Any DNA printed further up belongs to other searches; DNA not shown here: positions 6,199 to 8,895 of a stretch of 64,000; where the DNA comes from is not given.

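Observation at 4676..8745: FGGY sugar kinase divergent from a one-ORF fusion of class II aldolase and a GSA-aminomutase-like aminotransferase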

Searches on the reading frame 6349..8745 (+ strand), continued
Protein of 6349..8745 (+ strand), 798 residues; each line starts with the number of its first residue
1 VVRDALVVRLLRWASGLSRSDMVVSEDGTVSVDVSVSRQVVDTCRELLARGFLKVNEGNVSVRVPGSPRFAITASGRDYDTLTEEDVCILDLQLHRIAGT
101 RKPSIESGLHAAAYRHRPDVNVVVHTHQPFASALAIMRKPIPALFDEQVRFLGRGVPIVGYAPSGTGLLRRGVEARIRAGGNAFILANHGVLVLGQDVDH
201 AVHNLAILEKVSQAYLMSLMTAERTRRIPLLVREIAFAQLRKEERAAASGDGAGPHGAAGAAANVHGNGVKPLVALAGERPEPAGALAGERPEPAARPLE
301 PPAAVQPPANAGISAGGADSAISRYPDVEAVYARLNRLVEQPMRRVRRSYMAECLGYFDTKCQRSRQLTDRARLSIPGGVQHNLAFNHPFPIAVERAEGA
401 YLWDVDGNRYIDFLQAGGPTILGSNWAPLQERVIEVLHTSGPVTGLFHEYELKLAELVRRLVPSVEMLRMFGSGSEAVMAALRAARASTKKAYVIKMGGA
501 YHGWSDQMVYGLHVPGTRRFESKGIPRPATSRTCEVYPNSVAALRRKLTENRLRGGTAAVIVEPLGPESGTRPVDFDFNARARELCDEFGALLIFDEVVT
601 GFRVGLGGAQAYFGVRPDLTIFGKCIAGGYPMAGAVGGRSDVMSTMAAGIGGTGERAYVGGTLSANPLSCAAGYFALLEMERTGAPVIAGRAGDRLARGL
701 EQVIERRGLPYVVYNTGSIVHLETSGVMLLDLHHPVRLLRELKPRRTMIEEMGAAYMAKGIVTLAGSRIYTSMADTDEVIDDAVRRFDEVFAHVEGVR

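Call 12: find_encoding_contigs(protein=P0027, flank=10000, max_places=3)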
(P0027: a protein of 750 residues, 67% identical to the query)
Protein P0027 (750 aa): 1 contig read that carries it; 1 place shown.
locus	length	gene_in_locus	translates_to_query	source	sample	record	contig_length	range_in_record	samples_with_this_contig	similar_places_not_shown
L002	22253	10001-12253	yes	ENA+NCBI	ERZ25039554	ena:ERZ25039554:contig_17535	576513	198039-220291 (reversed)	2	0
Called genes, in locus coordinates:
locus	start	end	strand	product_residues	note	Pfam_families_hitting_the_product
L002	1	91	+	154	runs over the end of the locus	PF04238:DUF420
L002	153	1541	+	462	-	-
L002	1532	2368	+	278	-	-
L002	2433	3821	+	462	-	PF02310:B12-binding, PF19864:Radical_SAM_N2 (weak), PF04055:Radical_SAM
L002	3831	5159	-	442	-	PF02310:B12-binding, PF04055:Radical_SAM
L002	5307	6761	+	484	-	PF02310:B12-binding, PF04055:Radical_SAM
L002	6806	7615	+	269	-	PF00459:Inositol_P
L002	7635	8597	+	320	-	PF19459:DUF5996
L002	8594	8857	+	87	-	PF02148:zf-UBP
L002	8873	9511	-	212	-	PF00702:Hydrolase, PF12710:HAD, PF13419:HAD_2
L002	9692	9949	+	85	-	PF04228:Zn_peptidase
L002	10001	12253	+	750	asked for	PF00596:Aldolase_II, PF00202:Aminotran_3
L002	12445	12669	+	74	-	PF01402:RHH_1 (weak)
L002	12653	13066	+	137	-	PF01850:PIN (weak)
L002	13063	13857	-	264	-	PF00881:Nitroreductase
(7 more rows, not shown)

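Call 16: find_related_loci(query=window:6349-8745:+, collection=genome_contigs, flank=10000)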
Query window:6349-8745:+ (798 aa) in genome_contigs; peptide patterns used: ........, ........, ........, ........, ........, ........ (x = any residue, [..] = any of these).
600 stretches matched a pattern (row limit reached: there are more); 553 encode a relative of the query (tblastn E <= 1e-3); the best 80 are kept; 80 distinct loci.
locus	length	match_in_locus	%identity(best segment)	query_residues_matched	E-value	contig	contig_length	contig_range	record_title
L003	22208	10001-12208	65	35-796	0e+0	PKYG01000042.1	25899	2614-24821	MAG: Actinomycetota bacterium isolate palsa_647 73.20120500_P19.4_contig_648, whole genome shotgun sequence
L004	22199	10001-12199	61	23-791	0e+0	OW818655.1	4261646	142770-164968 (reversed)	metagenome genome assembly, chromosome: 1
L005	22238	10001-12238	65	40-796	0e+0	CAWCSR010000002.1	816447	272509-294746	MAG: uncultured Thermoleophilia bacterium isolate MFD04428.bin.2.40 genome assembly, contig: contig_18652, whole genome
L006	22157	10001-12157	62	35-792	0e+0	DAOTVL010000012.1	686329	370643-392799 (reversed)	MAG TPA_asm: Anaerolineales bacterium isolate H11_54 k163_622779, whole genome shotgun sequence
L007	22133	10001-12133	61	38-795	0e+0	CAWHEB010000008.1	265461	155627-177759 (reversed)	MAG: uncultured Chloroflexia bacterium isolate MFD00905.bin.1.63 genome assembly, contig: contig_6853, whole genome shot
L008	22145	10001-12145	61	36-797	0e+0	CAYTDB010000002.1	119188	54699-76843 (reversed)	MAG TPA_asm: uncultured Anaerolinea sp. isolate SRP319275_co4_111 genome assembly, contig: NODE_74_length_119188_cov_15.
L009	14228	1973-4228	64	37-796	0e+0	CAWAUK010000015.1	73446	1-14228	MAG: uncultured Thermoleophilia bacterium isolate MFD02134.bin.3.466 genome assembly, contig: contig_17824, whole genome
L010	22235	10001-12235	64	40-796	0e+0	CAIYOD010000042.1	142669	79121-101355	MAG: uncultured Thermoleophilia bacterium isolate Loclat_bin-16816 genome assembly, contig: bin-16816:042/188, whole gen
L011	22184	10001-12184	61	34-792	0e+0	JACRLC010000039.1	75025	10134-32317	MAG: Chloroflexi bacterium isolate NC_groundwater_1871_Pr3_B-0.1um_54_18 SR2-18-B1_coassembly_210266, whole genome shotg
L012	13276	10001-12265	62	35-794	0e+0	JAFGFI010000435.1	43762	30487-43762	MAG: Anaerolineae bacterium isolate Zod_Metabat.1307 k87_12521033, whole genome shotgun sequence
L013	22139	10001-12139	61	35-794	0e+0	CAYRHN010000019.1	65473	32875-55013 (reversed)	MAG TPA_asm: uncultured Anaerolineaceae bacterium isolate SRP216815_co1_295 genome assembly, contig: NODE_481_length_654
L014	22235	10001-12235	65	39-797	0e+0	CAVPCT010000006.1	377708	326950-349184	MAG: uncultured Thermoleophilia bacterium isolate MFD00032.bin.2.59 genome assembly, contig: contig_49755, whole genome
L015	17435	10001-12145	60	36-798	0e+0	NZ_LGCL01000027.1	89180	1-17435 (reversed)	Ornatilinea apprima strain P3M-1 contig_16, whole genome shotgun sequence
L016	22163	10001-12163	61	39-792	0e+0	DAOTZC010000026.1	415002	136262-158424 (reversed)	MAG TPA_asm: Anaerolineales bacterium isolate H39_479 k131_1134518, whole genome shotgun sequence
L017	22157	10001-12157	59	28-795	0e+0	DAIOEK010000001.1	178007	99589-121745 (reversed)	MAG TPA_asm: Anaerolineaceae bacterium isolate CTOTU7590 NODE_155_length_178007_cov_8.278850, whole genome shotgun seque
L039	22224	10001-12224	73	15-795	0e+0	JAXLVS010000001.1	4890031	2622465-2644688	MAG: Anaerolineales bacterium isolate STL-CHL3 C1.302.fa-1, whole genome shotgun sequence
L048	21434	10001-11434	74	321-797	0e+0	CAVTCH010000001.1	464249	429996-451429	MAG: uncultured Actinomycetes bacterium isolate MFD01188.bin.1.141 genome assembly, contig: contig_12552, whole genome s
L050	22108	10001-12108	75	35-792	0e+0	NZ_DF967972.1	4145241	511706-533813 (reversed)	Longilinea arvoryzae strain KOME-1, whole genome shotgun sequence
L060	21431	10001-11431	73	321-797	0e+0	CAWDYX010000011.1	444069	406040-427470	MAG: uncultured Chloroflexia bacterium isolate MFD04408.bin.1.46 genome assembly, contig: contig_30905, whole genome sho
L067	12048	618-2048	72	321-797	0e+0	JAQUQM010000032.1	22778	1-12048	MAG: Dehalococcoidia bacterium isolate STD1_5 NODE_4898_length_22778_cov_3.263918_Sandtown_D1, whole genome shotgun sequ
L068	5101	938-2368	74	321-797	0e+0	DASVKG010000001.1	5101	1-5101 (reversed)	MAG TPA_asm: Anaerolineales bacterium isolate SMAG_U3040 k141_2, whole genome shotgun sequence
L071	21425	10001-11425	71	321-795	0e+0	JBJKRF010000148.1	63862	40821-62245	MAG: Anaerolineales bacterium isolate Bin_52 S1Ck127_3762722_flag_1_multi_15.4664_len_63862, whole genome shotgun sequen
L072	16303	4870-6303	72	321-797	0e+0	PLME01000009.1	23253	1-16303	MAG: Dehalococcoidia bacterium isolate fen_1075 73.20120800_E3S.24_contig_3821, whole genome shotgun sequence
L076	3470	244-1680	73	319-797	0e+0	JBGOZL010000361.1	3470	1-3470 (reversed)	MAG: Anaerolineae bacterium isolate OBJ_0618_130150_18 k141_5364312_length_3470_cov_8.0000, whole genome shotgun sequenc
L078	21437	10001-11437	73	319-797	0e+0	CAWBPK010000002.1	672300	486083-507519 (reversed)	MAG: uncultured Chloroflexia bacterium isolate MFD01299.bin.1.98 genome assembly, contig: contig_19077, whole genome sho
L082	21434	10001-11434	73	321-797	0e+0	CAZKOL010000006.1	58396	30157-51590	MAG TPA_asm: uncultured Dehalococcoidales bacterium isolate SRP178699_co2_170 genome assembly, contig: NODE_134_length_5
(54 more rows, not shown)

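Call 24: search_dna_similar(query=window:6349-8745:+, collection=plasmids, mode=protein, max_rows=25, max_evalue=1e-30)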
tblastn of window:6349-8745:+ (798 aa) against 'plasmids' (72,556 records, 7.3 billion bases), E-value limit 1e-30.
Records with a match: 254; places in all: 273; records where one place covers at least 80% of the query: 1.
Best place of each record, by identity: <60% 254.
By first word of the organism name: Rhizobium 49; Sinorhizobium 34; Piscirickettsia 30; Agrobacterium 21; Roseomonas 11; Escherichia 9; Priestia 7; Mesorhizobium 4; Shinella 4; Bacillus 3; and 62 more.
By predicted mobility (MOB-suite, as given by PLSDB): non-mobilizable 112; conjugative 101; mobilizable 41.
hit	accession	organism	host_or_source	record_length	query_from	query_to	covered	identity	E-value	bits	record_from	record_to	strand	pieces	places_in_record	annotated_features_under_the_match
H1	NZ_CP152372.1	Burkholderia ambifaria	Atractylodes lancea,rhizosphere microbe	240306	44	794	83%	59.0%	0e+0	757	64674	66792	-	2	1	aminotransferase class III-fold pyridoxal phosphate-dependent enzyme | class II aldolase/adducin family protein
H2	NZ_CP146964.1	Butyrivibrio fibrisolvens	Bovinae,Bovine rumen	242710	324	795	59%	58.0%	2e-168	547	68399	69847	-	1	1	aminotransferase class III-fold pyridoxal phosphate-dependent enzyme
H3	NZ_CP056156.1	Enterobacter hormaechei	culture,Wastewater influent sample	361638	354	794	55%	36.9%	7e-57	219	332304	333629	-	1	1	hemL: glutamate-1-semialdehyde 2,1-aminomutase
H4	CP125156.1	Klebsiella pneumoniae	-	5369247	363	787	53%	38.1%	2e-56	218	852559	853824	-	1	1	hemL: glutamate-1-semialdehyde 2,1-aminomutase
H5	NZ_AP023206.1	Escherichia coli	Homo sapiens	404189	363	787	53%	37.9%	2e-56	218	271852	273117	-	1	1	hemL: glutamate-1-semialdehyde 2,1-aminomutase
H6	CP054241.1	Escherichia coli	Homo sapiens,bone infection of foot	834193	363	787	53%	37.9%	2e-56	218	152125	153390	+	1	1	hemL: glutamate-1-semialdehyde 2,1-aminomutase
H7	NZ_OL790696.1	Escherichia coli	-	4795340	363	787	53%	37.9%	2e-56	218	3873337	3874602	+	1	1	none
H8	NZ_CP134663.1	Escherichia coli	Larus michahellis,bacteria,cloaca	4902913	363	787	53%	37.9%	2e-56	218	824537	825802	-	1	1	none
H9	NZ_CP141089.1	Escherichia coli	Homo sapiens,Infected Human Urine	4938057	363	787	53%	37.9%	2e-56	218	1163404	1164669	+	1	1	none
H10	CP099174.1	Escherichia coli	culture,Pooled soil sample collected ...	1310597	363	787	53%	37.9%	3e-56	218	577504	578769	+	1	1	hemL: glutamate-1-semialdehyde 2,1-aminomutase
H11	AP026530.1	Escherichia coli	whole organism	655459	363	787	53%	37.9%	5e-56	217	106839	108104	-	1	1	hemL: glutamate-1-semialdehyde 2,1-aminomutase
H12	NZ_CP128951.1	Escherichia coli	-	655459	363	787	53%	37.9%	5e-56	217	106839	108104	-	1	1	hemL: glutamate-1-semialdehyde 2,1-aminomutase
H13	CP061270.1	Escherichia coli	Sheep,cell culture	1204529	363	787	53%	37.9%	5e-56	217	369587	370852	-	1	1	hemL: glutamate-1-semialdehyde 2,1-aminomutase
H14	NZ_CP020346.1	Pasteurella multocida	Oryctolagus cuniculus,lung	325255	359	794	55%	35.9%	4e-54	211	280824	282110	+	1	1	hemL: glutamate-1-semialdehyde 2,1-aminomutase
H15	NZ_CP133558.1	Bacillus wiedmannii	Thaumetopoea processionea,liquid culture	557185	361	794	54%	35.6%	1e-51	204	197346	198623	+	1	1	hemL: glutamate-1-semialdehyde 2,1-aminomutase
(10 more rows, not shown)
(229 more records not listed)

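Call 25: get_annotated_region(hit=H1, flank=9000)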
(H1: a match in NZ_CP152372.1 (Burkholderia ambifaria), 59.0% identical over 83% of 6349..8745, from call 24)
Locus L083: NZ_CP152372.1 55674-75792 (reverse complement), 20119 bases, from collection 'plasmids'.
description: Burkholderia ambifaria strain CF3 plasmid plas1, complete sequence
organism: Burkholderia ambifaria (NCBI taxid 152480)
taxonomy: Bacteria; Pseudomonadota; Betaproteobacteria; Burkholderiales; Burkholderiaceae; Burkholderia; Burkholderia ambifaria
host: -; source: Atractylodes lancea,rhizosphere microbe; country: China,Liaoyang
typing (MOB-suite, as given by PLSDB): conjugative; replicon rep_cluster_523; relaxase MOBF; mating-pair formation MPF_F
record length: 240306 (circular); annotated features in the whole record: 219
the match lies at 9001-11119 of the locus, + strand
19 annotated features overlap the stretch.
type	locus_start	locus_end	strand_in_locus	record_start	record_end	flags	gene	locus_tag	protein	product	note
CDS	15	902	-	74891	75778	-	-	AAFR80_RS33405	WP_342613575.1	TorF family putative porin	-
CDS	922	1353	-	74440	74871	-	-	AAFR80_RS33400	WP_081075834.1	DUF2147 domain-containing protein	-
CDS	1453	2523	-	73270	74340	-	-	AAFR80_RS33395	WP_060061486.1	NAD-dependent epimerase/dehydratase family protein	-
CDS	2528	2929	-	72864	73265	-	-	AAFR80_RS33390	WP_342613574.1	hypothetical protein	-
CDS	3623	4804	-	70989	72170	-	-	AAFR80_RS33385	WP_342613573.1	MFS transporter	-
CDS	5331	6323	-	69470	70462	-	-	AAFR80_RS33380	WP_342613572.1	IS5 family transposase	-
CDS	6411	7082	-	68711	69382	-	-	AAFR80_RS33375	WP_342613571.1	TetR/AcrR family transcriptional regulator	GO:0006355 - regulation of DNA-templated transcription [Evidence IEA]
CDS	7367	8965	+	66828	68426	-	-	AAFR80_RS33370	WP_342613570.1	FGGY-family carbohydrate kinase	GO:0016310 - phosphorylation [Evidence IEA]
CDS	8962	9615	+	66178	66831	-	-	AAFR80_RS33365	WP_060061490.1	class II aldolase/adducin family protein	-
CDS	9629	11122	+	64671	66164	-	-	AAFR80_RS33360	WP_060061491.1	aminotransferase class III-fold pyridoxal phosphate-dependent enzyme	-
CDS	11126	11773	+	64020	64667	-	-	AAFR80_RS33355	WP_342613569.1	hypothetical protein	-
CDS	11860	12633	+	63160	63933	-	-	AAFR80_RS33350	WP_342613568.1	SDR family NAD(P)-dependent oxidoreductase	-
CDS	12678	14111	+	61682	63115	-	-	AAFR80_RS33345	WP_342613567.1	aldehyde dehydrogenase family protein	-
CDS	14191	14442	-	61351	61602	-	-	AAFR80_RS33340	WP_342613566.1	DUF962 domain-containing protein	-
CDS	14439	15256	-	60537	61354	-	-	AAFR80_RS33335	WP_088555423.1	IS5 family transposase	-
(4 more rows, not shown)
